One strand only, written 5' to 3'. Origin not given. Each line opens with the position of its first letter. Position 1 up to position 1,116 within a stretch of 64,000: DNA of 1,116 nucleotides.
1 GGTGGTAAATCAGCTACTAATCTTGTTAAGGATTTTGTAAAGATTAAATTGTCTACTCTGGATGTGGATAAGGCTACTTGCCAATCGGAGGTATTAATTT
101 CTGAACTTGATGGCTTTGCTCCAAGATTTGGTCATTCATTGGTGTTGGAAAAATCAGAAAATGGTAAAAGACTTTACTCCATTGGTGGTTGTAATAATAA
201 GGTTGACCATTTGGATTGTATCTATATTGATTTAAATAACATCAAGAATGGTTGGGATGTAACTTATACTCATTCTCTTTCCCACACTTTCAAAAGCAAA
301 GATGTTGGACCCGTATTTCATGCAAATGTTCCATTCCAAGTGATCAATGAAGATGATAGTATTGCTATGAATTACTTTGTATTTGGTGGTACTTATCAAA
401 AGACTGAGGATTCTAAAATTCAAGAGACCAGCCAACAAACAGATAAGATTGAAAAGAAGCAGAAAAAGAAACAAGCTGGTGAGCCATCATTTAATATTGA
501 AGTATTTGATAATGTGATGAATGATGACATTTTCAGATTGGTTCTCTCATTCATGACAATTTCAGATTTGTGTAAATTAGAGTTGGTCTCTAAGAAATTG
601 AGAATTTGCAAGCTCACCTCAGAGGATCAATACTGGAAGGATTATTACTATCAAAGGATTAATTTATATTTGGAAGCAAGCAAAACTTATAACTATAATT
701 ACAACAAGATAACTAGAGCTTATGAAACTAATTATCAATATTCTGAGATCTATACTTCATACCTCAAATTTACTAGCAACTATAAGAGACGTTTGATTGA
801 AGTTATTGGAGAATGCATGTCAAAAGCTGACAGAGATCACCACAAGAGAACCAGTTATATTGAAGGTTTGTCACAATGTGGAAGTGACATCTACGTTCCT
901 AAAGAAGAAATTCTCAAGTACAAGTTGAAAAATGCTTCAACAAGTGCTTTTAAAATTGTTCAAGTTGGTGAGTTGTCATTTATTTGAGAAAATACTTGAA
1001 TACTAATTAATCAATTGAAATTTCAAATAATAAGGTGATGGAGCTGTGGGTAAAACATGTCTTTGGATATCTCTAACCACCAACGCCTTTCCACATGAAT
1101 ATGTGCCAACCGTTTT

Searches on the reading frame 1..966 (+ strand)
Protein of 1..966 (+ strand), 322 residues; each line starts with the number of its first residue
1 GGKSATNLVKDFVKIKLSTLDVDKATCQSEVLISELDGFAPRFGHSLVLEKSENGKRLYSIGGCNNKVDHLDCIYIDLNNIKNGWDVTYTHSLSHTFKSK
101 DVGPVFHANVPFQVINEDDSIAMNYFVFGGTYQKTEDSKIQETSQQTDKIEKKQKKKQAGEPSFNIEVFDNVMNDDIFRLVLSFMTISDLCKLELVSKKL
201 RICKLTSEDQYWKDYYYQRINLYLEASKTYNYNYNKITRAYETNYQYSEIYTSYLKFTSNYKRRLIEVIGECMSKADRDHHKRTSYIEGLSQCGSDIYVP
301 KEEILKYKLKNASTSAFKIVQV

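Call 59: find_related_loci(query=window:1-966:+, collection=metagenome_contigs, flank=3000)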
Query window:1-966:+ (322 aa) in metagenome_contigs; peptide patterns used: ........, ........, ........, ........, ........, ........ (x = any residue, [..] = any of these).
600 stretches matched a pattern, but none encodes a relative of the query by tblastn (E <= 1e-3).
